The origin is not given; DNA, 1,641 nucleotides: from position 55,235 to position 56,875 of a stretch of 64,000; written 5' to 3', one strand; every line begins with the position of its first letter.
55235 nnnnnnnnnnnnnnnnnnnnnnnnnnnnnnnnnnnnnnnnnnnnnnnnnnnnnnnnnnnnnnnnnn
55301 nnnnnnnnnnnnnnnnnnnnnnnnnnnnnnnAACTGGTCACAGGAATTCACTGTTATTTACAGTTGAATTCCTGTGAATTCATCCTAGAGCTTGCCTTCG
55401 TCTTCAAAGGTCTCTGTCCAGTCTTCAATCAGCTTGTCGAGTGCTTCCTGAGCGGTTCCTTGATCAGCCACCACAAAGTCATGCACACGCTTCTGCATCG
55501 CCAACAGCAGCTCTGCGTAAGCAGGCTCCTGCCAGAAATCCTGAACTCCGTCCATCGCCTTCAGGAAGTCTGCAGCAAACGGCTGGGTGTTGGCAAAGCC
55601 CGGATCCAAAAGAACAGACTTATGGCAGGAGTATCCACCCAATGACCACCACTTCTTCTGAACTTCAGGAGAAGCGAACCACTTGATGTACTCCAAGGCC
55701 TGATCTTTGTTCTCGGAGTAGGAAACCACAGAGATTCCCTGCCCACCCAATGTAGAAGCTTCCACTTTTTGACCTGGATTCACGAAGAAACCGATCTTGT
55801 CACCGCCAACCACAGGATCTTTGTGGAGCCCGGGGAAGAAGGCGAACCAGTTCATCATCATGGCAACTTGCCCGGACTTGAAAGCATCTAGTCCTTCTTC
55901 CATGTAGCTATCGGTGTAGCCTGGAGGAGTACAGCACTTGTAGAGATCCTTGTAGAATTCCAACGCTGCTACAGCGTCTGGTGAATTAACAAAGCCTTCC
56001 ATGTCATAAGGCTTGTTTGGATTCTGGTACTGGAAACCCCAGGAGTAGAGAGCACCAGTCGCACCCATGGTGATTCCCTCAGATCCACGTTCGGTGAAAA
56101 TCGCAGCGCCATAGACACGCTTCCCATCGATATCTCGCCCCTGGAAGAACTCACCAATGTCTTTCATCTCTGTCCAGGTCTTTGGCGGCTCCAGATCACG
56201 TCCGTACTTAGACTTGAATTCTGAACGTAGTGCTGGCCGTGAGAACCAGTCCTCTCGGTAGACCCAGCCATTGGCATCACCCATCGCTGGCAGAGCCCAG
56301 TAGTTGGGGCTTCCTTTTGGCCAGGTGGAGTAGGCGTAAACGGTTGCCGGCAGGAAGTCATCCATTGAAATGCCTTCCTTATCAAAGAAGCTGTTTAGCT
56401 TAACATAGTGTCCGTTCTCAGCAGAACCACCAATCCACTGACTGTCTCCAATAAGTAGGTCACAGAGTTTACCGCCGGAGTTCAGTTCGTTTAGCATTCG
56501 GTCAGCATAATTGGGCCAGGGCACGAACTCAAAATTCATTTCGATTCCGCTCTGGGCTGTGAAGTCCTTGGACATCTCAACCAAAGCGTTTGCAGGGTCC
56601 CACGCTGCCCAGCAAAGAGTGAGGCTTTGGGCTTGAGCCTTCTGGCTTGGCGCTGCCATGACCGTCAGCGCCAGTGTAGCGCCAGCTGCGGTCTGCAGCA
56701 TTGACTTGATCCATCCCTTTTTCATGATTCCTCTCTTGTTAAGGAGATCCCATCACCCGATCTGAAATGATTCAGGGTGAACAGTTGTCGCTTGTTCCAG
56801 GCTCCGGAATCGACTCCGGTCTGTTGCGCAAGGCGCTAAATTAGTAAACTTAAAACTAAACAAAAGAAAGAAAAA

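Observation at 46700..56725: Glycerol-type ABC transporter (two ATPases plus a DUF2160 small membrane protein) physically linked to a PTS-dependent dihydroxyacetone kinase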

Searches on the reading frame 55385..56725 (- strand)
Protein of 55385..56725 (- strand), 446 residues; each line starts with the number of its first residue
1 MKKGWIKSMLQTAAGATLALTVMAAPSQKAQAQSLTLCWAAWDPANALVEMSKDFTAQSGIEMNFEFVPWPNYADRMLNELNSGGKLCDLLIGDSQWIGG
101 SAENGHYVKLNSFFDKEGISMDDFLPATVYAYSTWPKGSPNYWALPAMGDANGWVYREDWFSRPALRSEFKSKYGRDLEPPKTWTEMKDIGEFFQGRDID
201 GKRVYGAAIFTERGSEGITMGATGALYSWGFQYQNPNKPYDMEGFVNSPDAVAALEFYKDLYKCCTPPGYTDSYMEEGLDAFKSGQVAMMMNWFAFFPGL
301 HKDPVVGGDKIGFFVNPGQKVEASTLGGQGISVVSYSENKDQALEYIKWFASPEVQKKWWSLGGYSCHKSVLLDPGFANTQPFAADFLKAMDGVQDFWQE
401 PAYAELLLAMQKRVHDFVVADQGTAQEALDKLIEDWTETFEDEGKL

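Call 4: search_protein_families(library=pfam, proteins=[window:55385-56725:-], max_evalue=0.01)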
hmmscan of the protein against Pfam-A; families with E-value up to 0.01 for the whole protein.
window:55385-56725:- (446 aa): 3 families
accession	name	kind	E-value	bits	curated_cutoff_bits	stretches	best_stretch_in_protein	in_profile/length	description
PF13416.11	SBP_bac_8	-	4.8e-26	92.6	27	1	51-378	2-272/279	Bacterial extracellular solute-binding protein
PF01547.30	SBP_bac_1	-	1.7e-25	91.1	26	1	46-357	6-307/307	Bacterial extracellular solute-binding protein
PF13531.11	SBP_bac_11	-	0.0049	17.1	25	0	40-108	5-69/227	Bacterial extracellular solute-binding protein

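Call 8: search_protein_families(library=ncbifam, proteins=[window:55385-56725:-], max_evalue=0.01)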
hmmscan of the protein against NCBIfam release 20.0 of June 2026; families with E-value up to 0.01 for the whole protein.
window:55385-56725:- (446 aa): 1 family
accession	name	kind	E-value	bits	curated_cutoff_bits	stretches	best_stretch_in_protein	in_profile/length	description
NF007011.0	PRK09474.1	equivalog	6.4e-05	21.9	291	0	9-109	6-104/396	maltose/maltodextrin ABC transporter substrate-binding protein MalE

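Call 11: find_homologous_proteins(query=window:55385-56725:-)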
Query window:55385-56725:- (446 aa): 4727 proteins with E <= 0.001 among 8000 candidates; the best 120 are listed.
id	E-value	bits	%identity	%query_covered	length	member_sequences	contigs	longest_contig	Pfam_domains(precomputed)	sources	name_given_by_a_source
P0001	0.0e+0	1033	98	100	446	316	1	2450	PF13416.12,PF01547.31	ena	-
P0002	0.0e+0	1026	98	100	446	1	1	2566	PF13416.12,PF01547.31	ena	-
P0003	0.0e+0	1023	97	100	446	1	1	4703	PF13416.12,PF01547.31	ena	-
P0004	8.2e-298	1006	97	98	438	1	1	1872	PF13416.12,PF01547.31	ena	-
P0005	1.2e-284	962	90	100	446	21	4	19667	PF13416.12,PF01547.31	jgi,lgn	jgi:multiple sugar transport system substrate-binding protein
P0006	1.3e-283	959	90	100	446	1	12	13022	PF13416.12,PF01547.31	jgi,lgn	jgi:multiple sugar transport system substrate-binding protein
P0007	9.2e-282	953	90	100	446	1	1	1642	PF13416.12,PF01547.31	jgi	jgi:multiple sugar transport system substrate-binding protein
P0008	6.9e-278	940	93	95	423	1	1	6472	PF13416.12,PF01547.31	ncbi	ncbi:MAG: ABC transporter substrate-binding protein [bacterium]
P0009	7.3e-278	940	90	98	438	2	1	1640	PF13416.12,PF01547.31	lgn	-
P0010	1.8e-277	939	89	98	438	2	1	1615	PF13416.12,PF01547.31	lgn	-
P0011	3.2e-257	872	86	94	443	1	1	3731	PF13416.12,PF01547.31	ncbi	-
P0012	1.5e-256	870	81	99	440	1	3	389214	PF13416.12,PF01547.31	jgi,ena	-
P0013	8.7e-255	864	82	99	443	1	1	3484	PF13416.12,PF01547.31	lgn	-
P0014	2.6e-254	862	81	99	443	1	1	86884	PF13416.12,PF01547.31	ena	-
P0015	3.2e-254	862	82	100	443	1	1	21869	PF13416.12,PF01547.31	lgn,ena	-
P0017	2.8e-253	859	81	99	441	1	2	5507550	PF13416.12,PF01547.31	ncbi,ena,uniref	ncbi:ABC transporter substrate-binding protein [Pelagibius sp.]|uniref:ABC transporter substrate-bin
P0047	1.2e-246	837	79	99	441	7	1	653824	PF13416.12,PF01547.31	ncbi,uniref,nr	ncbi:extracellular solute-binding protein [Stappia sp. F7233]|uniref:Extracellular solute-binding pr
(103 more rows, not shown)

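Call 13: search_solved_structures(query=window:55385-56725:-, max_evalue=0.001)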
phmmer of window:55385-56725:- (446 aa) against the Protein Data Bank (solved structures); distinct sequences matched with E-value up to 0.001: 20.
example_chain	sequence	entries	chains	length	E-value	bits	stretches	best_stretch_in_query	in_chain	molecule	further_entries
1eu8_A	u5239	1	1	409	7.3e-20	74.3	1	77-435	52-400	TREHALOSE/MALTOSE BINDING PROTEIN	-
6dtq_A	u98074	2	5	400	8.8e-17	64.2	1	151-433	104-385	maltose-binding protein MalE3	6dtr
5iai_A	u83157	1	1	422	1.5e-16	63.4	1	35-431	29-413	Sugar ABC transporter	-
5ysb_A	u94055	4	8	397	3.2e-15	59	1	36-360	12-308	Lin1841 protein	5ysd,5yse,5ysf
6jb0_A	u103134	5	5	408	5.5e-13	51.7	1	167-358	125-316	ABC transporter, periplasmic substrate-binding protein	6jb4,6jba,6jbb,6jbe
6jam_A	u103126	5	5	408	7.3e-13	51.3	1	167-358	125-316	ABC transporter, periplasmic substrate-binding protein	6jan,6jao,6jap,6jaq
6jal_A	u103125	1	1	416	7.7e-13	51.2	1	167-358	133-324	ABC transporter, periplasmic substrate-binding protein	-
6jar_A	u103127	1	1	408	7.7e-13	51.2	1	167-358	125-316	ABC transporter, periplasmic substrate-binding protein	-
6j9w_A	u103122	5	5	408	7.8e-13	51.2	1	167-358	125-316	ABC transporter, periplasmic substrate-binding protein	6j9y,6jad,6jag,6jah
6jai_A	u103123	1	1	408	8.7e-13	51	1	167-358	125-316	ABC transporter, periplasmic substrate-binding protein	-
6jaz_A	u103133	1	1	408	1.1e-12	50.7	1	167-358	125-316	ABC transporter, periplasmic substrate-binding protein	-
5ci5_A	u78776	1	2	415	1.8e-09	40.1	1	51-361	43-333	Extracellular solute-binding protein family 1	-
7x0i_A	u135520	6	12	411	6.1e-07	31.7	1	47-363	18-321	CbpB | CpbB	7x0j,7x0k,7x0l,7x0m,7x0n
7nbz_A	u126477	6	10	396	7e-07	31.6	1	148-415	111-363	Sulfoquinovosyl binding protein | Sulfoquinovosyl glycerol-binding protein SmoF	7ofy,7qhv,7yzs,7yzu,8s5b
6dtu_A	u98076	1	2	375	4.3e-06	28.9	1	38-181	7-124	maltose-binding protein MalE1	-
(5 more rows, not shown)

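Call 14: find_encoding_contigs(protein=P0017, flank=10000, max_places=2)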
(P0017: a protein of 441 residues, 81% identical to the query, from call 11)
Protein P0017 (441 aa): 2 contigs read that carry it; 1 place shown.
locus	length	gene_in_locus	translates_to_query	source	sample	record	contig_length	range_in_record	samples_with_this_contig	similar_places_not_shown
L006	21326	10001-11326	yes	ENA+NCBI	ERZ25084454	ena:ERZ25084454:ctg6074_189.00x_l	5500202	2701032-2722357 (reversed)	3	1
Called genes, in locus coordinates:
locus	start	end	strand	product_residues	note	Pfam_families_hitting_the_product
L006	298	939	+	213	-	PF01810:LysE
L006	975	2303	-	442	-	PF00120:Gln-synt_C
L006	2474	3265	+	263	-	PF00106:adh_short, PF08659:KR (weak), PF13561:adh_short_C2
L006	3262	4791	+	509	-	PF00370:FGGY_N, PF02782:FGGY_C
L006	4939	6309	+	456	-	PF00120:Gln-synt_C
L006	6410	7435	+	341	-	PF00356:LacI, PF13407:Peripla_BP_4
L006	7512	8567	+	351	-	PF01261:AP_endonuc_2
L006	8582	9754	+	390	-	PF01408:GFO_IDH_MocA, PF02894:GFO_IDH_MocA_C, PF22725:GFO_IDH_MocA_C3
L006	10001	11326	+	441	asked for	PF01547:SBP_bac_1, PF13416:SBP_bac_8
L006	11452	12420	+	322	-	PF00528:BPD_transp_1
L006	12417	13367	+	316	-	PF00528:BPD_transp_1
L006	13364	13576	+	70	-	-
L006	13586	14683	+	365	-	PF00005:ABC_tran, PF17912:OB_MalK (weak), PF08402:TOBE_2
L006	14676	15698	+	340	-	PF00005:ABC_tran, PF08402:TOBE_2 (weak)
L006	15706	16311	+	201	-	PF02734:Dak2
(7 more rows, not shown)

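Call 15: find_encoding_contigs(protein=P0047, flank=10000, max_places=2)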
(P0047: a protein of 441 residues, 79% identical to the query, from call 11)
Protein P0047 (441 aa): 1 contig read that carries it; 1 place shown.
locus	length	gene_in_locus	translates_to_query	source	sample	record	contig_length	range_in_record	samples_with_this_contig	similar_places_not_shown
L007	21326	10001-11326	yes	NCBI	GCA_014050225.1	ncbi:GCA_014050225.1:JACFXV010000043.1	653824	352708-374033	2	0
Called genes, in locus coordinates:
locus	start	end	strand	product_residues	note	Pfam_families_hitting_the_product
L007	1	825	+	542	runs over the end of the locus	PF00501:AMP-binding, PF13193:AMP-binding_C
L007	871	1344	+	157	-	PF01042:Ribonuc_L-PSP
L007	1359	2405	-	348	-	PF00990:GGDEF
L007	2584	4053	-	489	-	PF00270:DEAD, PF04851:ResIII, PF00271:Helicase_C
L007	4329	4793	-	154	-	-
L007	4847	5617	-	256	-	PF03567:Sulfotransfer_2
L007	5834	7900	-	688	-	PF02518:HATPase_c, PF00204:DNA_gyraseB, PF01751:Toprim, PF00986:DNA_gyraseB_C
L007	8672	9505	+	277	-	PF08238:Sel1 (weak)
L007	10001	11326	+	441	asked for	PF01547:SBP_bac_1, PF13416:SBP_bac_8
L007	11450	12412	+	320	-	PF00528:BPD_transp_1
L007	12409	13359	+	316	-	PF00528:BPD_transp_1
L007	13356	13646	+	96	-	-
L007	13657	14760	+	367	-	PF00005:ABC_tran, PF17912:OB_MalK, PF08402:TOBE_2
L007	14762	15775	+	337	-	PF00005:ABC_tran, PF13304:AAA_21 (faint), PF08402:TOBE_2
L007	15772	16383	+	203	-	PF02734:Dak2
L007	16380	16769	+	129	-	PF03610:EIIA-man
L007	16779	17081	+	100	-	PF00381:PTS-HPr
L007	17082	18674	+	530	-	PF05524:PEP-utilisers_N, PF00391:PEP-utilizers, PF02896:PEP-utilizers_C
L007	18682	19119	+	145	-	-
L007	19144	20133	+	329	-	PF02733:Dak1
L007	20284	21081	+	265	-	PF01261:AP_endonuc_2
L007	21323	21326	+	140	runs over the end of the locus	PF00334:NDK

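Call 25: search_dna_similar(query=window:55385-56725:-, collection=plasmids, mode=protein, max_rows=25)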
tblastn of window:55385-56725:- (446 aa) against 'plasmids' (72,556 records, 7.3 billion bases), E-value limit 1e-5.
Records with a match: 1036; places in all: 1549; records where one place covers at least 80% of the query: 602.
Best place of each record, by identity: 60-80% 51; <60% 985.
By first word of the organism name: Rhizobium 361; Sinorhizobium 159; Enterococcus 117; Escherichia 48; Pseudosulfitobacter 45; Agrobacterium 42; Paracoccus 25; Ensifer 17; Shinella 17; Sulfitobacter 15; and 75 more.
By predicted mobility (MOB-suite, as given by PLSDB): non-mobilizable 555; conjugative 335; mobilizable 146.
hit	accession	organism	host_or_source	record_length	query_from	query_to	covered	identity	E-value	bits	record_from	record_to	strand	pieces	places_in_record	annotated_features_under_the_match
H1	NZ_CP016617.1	Microvirga ossetica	Vicia alpestris,cell culture,nodules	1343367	27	446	94%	78.1%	0e+0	705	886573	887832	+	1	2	none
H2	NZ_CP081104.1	Ruegeria conchae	-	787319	27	446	94%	77.6%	0e+0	685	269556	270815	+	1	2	extracellular solute-binding protein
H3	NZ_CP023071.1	Sinorhizobium fredii CCBAU 83666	G.max,nodule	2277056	30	446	93%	77.7%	0e+0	683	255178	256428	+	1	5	record has no annotation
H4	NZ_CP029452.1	Sinorhizobium fredii CCBAU 25509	Glycine soja,cell culture,plant root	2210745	30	446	93%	77.7%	0e+0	683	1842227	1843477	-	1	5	record has no annotation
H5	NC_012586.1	Sinorhizobium fredii NGR234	-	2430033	30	446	93%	77.5%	0e+0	681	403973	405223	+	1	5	record has no annotation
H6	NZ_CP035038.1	Sinorhizobium fredii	single cell,soil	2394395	30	446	93%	77.2%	0e+0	681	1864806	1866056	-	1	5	none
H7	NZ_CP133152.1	Sinorhizobium chiapasense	Acaciella angustissima,cell culture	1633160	30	446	93%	76.7%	0e+0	676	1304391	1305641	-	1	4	none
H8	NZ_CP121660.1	Sinorhizobium terangae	Desmanthus virgatus,cell culture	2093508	30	446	93%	76.7%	0e+0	675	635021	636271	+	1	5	none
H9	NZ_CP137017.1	Sinorhizobium fredii GR64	Phaseolus vulgaris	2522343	30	446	93%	76.5%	0e+0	676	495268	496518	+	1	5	record has no annotation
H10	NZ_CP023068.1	Sinorhizobium sojae CCBAU 05684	G.max,nodule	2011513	30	446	93%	76.3%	0e+0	676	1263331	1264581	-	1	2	record has no annotation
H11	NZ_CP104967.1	Phyllobacterium sp. A18/5-2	Vicia costata,cell culture,root nodule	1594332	30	446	93%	76.0%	0e+0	673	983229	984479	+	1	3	none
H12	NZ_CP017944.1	Phyllobacterium zundukense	Oxytropis triphylla,cell culture,root ...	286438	30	446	93%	75.8%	0e+0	670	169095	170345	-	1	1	extracellular solute-binding protein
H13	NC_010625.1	Paraburkholderia phymatum STM815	-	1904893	30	445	93%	72.8%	0e+0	642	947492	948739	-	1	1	record has no annotation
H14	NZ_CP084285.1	Caballeronia zhejiangensis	Anasa tristis,Cell culture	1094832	30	445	93%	72.1%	0e+0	637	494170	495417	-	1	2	none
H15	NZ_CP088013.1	Rhizobium sp. T136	Melilotus albus,Cell culture,root nodule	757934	30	446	93%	71.9%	0e+0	635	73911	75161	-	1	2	ABC transporter substrate-binding protein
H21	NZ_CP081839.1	Agrobacterium vitis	Vitis,Cell culture,South Africa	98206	1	445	100%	66.6%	0e+0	615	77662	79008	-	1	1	extracellular solute-binding protein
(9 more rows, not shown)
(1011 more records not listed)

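Call 28: get_annotated_region(hit=H2, flank=12000)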
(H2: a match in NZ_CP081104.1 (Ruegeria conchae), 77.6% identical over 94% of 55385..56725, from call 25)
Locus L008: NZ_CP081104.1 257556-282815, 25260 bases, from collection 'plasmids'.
description: Ruegeria conchae strain M340 plasmid unnamed1, complete sequence
organism: Ruegeria conchae (NCBI taxid 981384)
taxonomy: Bacteria; Pseudomonadota; Alphaproteobacteria; Rhodobacterales; Roseobacteraceae; Ruegeria; Ruegeria conchae
host: -; source: -; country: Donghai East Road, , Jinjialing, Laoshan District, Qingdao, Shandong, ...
typing (MOB-suite, as given by PLSDB): non-mobilizable
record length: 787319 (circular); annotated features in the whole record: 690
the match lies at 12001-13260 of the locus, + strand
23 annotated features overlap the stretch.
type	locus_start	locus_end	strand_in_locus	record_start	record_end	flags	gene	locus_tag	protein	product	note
CDS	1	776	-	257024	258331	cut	xylA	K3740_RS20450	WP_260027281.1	xylose isomerase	GO:0042732 - D-xylose metabolic process [Evidence IEA]; GO:0006098 - pentose-phosphate shunt [Evidence IEA]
CDS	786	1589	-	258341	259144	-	-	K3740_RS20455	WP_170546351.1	ATP-binding cassette domain-containing protein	-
CDS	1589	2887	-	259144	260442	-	-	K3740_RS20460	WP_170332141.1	sugar ABC transporter permease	-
CDS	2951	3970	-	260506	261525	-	xylF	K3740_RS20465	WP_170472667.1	D-xylose ABC transporter substrate-binding protein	GO:0015753 - D-xylose transmembrane transport [Evidence IEA]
CDS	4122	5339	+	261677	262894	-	-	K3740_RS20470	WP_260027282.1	ROK family transcriptional regulator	GO:0006355 - regulation of DNA-templated transcription [Evidence IEA]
CDS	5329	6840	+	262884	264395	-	-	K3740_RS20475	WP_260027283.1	CRTAC1 family protein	-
CDS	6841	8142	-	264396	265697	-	-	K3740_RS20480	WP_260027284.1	cytochrome c peroxidase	-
CDS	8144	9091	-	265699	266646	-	-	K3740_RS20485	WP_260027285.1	aldose epimerase family protein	GO:0005975 - carbohydrate metabolic process [Evidence IEA]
CDS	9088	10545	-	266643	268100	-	xylB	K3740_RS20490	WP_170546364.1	xylulokinase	GO:0042732 - D-xylose metabolic process [Evidence IEA]; GO:0005997 - xylulose metabolic process [Evidence IEA]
CDS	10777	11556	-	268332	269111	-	-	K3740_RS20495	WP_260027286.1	MOSC domain-containing protein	-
CDS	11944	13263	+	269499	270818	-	-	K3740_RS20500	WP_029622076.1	extracellular solute-binding protein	-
CDS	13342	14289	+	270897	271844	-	-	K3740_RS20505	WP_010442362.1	sugar ABC transporter permease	-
CDS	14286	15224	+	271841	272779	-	-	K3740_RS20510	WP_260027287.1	carbohydrate ABC transporter permease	GO:0008643 - carbohydrate transport [Evidence IEA]; GO:0055085 - transmembrane transport [Evidence IEA]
CDS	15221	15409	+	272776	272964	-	-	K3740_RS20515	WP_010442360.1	hypothetical protein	-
CDS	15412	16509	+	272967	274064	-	-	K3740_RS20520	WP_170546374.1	ABC transporter ATP-binding protein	-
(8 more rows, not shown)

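Call 36: find_related_loci(query=window:55385-56725:-, collection=genome_contigs, flank=10000)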
Query window:55385-56725:- (446 aa) in genome_contigs; peptide patterns used: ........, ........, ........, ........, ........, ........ (x = any residue, [..] = any of these).
600 stretches matched a pattern (row limit reached: there are more); 577 encode a relative of the query (tblastn E <= 1e-3); the best 80 are kept; 80 distinct loci.
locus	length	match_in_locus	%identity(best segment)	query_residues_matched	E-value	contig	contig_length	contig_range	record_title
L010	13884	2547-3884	99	1-446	0e+0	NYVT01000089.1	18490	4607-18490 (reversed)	MAG: Deltaproteobacteria bacterium isolate CPC295 50050, whole genome shotgun sequence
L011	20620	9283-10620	98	1-446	0e+0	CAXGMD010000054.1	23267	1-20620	MAG TPA_asm: uncultured bacterium isolate ERR594288_concoct_130 genome assembly, contig: ERZ6778509.2076, whole genome s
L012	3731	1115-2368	86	29-446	0e+0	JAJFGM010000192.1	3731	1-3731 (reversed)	MAG: Kiloniellaceae bacterium isolate OFTM278 OFTM278_191, whole genome shotgun sequence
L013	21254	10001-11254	84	29-446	0e+0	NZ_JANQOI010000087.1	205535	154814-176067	MAG: Pelagibius sp. isolate IP29b_bin.129 k99_841524, whole genome shotgun sequence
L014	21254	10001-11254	84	29-446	0e+0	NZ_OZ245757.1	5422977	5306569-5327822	MAG: Pelagibius sp. isolate 760ca8d6-3f45-411e-84d6-76e93a98b049 chromosome 1, complete sequence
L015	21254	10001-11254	84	29-446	0e+0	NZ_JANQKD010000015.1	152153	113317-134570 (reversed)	MAG: Pelagibius sp. isolate PL25a_bin.145 k99_4661223, whole genome shotgun sequence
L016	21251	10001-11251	82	30-446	0e+0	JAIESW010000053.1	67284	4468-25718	MAG: Burkholderiales bacterium isolate co.spades.METABAT.2.5kb_110 c_000000443789, whole genome shotgun sequence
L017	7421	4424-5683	83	27-446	0e+0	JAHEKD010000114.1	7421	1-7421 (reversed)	MAG: Gammaproteobacteria bacterium isolate Ww575 NODE_38243_length_7421_cov_1.723288, whole genome shotgun sequence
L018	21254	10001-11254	84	29-446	0e+0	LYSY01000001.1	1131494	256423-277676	MAG: Rhodospirillales bacterium BBD 1991-14 Richardson_scaffold_1, whole genome shotgun sequence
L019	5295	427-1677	82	30-446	0e+0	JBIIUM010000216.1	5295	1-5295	MAG: Burkholderiales bacterium isolate ME2004-09-02_3300034061_group2_bin106 Rohwer_bin2335_scaffold_25896_c1, whole gen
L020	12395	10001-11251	82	30-446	0e+0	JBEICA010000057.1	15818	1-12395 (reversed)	MAG: Burkholderiales bacterium isolate Sample-101-S75-bin-104 Sample_101_S75-bin_104-k141_731766, whole genome shotgun s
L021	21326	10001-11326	79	6-446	0e+0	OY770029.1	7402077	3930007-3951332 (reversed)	MAG: Rhodospirillales bacterium isolate c3d793b9-5a52-4c80-ad97-7d720a5a098c genome assembly, chromosome: 1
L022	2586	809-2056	81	31-446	0e+0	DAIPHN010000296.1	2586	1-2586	MAG TPA_asm: Burkholderiales bacterium isolate CTOTU1211 NODE_43737_length_2586_cov_7.283682, whole genome shotgun seque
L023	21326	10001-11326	77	6-446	0e+0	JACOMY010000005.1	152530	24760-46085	MAG: Rhodospirillales bacterium isolate SP5ARS3 SP5ARS3_Ga0325880_105, whole genome shotgun sequence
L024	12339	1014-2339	78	6-446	0e+0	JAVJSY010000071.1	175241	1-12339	MAG: Kiloniellales bacterium isolate G1-WW12-28 k141_22732, whole genome shotgun sequence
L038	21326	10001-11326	77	7-446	0e+0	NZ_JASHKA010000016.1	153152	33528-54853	Roseibium sp. MMSF_3544 NODE_16_length_153152_cov_25.844024, whole genome shotgun sequence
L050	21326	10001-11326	77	7-446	0e+0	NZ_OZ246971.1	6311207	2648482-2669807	MAG: Roseibium sp. isolate 95aaee5d-35a8-4d7e-892b-7468bf657e5e chromosome 1, complete sequence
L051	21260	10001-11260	79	26-446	0e+0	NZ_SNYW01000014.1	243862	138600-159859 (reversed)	Dongia mobilis strain CGMCC 1.7660 Ga0079870_109, whole genome shotgun sequence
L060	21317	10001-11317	75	5-446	0e+0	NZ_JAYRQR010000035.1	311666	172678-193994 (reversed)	MAG: Dongia sp. isolate XM1_ASGE2bin.9 k141_206087, whole genome shotgun sequence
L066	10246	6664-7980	76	6-446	0e+0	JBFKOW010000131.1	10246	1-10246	MAG: Paracoccaceae bacterium isolate Mix_sand22.2022.08.G.4 k141_656573_length_10246_cov_12.1402, whole genome shotgun s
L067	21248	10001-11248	79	30-445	0e+0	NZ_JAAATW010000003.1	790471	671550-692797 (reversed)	Rhodobacter ruber strain CCP-1 contig00003, whole genome shotgun sequence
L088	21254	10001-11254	78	29-446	0e+0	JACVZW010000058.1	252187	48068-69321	MAG: Rhodobacteraceae bacterium isolate Clear-D3 NODE_47_length_252187_cov_40.026518, whole genome shotgun sequence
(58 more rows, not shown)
